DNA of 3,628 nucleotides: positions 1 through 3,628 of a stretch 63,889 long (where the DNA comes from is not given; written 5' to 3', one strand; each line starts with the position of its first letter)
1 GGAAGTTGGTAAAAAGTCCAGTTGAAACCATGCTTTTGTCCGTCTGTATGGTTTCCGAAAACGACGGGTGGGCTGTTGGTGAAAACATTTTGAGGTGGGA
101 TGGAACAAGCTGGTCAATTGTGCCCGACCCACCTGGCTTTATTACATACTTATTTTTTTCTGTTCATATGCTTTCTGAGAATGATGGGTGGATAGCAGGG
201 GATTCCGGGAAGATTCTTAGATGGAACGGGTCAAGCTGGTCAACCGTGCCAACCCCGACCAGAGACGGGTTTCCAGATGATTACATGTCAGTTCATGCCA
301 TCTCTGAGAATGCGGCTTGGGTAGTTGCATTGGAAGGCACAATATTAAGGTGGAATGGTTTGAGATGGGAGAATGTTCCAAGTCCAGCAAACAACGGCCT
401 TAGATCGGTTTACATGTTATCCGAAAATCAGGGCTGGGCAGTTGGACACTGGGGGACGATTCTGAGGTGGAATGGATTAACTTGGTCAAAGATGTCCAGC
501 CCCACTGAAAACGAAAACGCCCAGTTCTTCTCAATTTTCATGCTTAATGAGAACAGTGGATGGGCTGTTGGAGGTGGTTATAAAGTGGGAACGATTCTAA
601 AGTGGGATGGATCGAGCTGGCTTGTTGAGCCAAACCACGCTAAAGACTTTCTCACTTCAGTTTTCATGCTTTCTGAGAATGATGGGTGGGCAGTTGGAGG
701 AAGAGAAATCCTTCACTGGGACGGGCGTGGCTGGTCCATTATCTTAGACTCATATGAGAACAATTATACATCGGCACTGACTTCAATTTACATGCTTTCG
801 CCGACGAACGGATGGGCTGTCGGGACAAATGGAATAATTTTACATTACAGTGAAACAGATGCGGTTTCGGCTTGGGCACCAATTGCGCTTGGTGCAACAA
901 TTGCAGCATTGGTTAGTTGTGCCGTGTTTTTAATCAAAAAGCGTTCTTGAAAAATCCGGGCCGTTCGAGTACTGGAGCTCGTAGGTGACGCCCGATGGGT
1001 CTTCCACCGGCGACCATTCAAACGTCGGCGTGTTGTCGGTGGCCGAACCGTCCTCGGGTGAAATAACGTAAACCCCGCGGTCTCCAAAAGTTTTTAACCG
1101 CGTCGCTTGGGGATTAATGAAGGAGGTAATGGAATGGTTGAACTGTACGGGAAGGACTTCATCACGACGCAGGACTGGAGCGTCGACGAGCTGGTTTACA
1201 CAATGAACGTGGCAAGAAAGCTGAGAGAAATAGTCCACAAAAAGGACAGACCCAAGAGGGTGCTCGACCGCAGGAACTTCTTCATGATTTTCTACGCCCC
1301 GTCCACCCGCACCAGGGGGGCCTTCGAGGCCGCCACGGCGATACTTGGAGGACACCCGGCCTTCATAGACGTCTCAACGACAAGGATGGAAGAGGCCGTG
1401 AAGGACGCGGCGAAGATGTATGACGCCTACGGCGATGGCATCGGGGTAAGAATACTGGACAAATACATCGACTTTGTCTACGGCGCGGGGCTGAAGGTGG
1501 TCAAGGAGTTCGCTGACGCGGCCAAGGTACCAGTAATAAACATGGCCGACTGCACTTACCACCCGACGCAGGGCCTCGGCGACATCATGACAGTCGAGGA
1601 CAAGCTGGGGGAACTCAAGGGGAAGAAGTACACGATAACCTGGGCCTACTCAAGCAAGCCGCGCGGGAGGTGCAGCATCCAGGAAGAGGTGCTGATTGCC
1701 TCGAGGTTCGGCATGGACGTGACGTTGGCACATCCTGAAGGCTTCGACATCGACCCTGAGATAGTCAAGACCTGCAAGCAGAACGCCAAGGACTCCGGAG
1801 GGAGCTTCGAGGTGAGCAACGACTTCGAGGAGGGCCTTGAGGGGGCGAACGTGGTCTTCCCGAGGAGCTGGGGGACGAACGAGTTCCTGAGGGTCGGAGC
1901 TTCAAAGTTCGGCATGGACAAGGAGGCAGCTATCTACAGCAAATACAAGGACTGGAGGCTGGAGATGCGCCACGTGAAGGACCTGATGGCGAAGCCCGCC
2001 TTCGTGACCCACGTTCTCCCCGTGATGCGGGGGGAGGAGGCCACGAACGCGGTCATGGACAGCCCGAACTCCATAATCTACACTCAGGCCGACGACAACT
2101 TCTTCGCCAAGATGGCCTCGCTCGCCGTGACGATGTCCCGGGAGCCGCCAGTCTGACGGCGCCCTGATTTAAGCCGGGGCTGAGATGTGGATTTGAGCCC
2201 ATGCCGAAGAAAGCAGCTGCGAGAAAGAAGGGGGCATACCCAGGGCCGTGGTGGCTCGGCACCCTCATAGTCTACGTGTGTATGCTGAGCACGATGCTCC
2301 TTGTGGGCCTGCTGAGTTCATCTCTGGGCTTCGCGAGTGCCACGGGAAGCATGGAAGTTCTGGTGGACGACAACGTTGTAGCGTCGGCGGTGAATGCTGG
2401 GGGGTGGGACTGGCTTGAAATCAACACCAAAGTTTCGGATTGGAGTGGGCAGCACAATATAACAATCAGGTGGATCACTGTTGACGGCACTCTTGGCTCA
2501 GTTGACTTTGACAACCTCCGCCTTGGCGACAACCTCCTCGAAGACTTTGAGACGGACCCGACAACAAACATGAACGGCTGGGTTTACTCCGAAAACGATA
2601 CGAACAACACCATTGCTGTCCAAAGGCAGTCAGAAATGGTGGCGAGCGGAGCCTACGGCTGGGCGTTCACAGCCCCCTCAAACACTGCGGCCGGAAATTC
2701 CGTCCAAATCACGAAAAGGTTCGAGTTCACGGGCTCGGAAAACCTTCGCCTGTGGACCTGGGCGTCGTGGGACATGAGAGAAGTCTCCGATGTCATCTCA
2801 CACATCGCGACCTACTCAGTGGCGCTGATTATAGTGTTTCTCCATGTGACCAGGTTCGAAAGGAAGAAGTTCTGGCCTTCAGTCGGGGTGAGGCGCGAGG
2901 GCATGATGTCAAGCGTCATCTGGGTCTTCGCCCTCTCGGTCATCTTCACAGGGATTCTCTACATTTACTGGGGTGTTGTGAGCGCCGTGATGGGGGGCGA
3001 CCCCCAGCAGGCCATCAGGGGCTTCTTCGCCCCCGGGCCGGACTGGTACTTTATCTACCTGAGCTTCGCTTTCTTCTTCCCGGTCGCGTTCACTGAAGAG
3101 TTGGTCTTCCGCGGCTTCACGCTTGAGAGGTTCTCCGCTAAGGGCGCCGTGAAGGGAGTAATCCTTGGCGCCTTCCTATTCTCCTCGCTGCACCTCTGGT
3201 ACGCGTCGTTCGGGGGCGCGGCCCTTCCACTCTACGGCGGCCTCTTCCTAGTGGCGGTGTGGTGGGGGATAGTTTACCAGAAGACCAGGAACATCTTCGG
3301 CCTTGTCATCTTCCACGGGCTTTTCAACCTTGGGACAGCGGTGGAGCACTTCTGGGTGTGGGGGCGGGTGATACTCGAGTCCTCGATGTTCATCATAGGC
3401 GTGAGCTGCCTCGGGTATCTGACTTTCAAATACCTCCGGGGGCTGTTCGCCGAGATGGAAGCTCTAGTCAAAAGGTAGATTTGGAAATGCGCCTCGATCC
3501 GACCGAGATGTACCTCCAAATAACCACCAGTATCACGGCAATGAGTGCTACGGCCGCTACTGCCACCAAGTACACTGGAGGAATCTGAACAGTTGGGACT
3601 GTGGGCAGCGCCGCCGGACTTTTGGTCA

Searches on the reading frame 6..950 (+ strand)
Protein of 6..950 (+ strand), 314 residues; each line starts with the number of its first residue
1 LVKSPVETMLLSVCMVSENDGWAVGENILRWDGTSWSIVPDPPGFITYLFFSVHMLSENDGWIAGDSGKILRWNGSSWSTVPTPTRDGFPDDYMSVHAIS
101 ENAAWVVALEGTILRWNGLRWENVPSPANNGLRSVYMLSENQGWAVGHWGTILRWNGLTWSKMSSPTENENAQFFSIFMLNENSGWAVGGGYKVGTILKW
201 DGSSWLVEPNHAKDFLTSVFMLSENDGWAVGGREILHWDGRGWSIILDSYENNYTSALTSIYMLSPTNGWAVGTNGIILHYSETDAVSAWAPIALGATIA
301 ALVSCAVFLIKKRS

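Call 27: search_protein_families(library=pfam, proteins=[window:6-950:+], max_evalue=0.00001)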
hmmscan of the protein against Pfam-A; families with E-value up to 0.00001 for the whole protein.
window:6-950:+ (314 aa): 2 families
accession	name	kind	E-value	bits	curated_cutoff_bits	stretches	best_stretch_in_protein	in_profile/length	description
PF14870.12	PSII_BNR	-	8.1e-14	52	27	0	2-115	12-129/303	Photosynthesis system II assembly factor YCF48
PF19565.4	DUF6087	-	1.6e-06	28.8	27.1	0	151-173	45-67/99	Family of unknown function (DUF6087)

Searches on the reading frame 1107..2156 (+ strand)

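Call 27: search_protein_families(library=pfam, proteins=[window:1107-2156:+], max_evalue=0.00001)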
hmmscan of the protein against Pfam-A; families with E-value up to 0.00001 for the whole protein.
window:1107-2156:+ (349 aa): 2 families
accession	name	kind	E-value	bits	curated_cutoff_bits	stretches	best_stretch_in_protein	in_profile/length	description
PF02729.26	OTCace_N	-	3.1e-32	112.2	29.9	1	16-164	1-147/148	Aspartate/ornithine carbamoyltransferase, carbamoyl-P binding domain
PF00185.30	OTCace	-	3.2e-25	89.4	29.4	1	195-341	20-156/157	Aspartate/ornithine carbamoyltransferase, Asp/Orn binding domain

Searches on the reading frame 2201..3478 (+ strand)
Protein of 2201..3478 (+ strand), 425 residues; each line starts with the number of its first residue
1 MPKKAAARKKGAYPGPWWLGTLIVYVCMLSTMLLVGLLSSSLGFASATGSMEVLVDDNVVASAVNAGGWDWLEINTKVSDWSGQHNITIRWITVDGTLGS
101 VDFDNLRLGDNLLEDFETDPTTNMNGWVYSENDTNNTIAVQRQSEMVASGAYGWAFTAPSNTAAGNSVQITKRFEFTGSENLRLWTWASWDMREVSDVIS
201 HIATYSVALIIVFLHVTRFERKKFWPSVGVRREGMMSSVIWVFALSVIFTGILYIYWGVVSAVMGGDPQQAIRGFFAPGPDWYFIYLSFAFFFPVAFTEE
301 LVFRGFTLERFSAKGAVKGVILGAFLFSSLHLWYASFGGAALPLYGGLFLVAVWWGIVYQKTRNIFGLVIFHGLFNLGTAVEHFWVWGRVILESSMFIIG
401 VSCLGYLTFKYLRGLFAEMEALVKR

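Call 27: search_protein_families(library=pfam, proteins=[window:2201-3478:+], max_evalue=0.00001)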
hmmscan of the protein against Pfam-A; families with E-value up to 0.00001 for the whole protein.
window:2201-3478:+ (425 aa): 1 family
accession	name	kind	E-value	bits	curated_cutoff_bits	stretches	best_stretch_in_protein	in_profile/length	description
PF02517.21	Rce1-like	-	1.1e-13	51.6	22.4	1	283-377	3-92/93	Type II CAAX prenyl endopeptidase Rce1-like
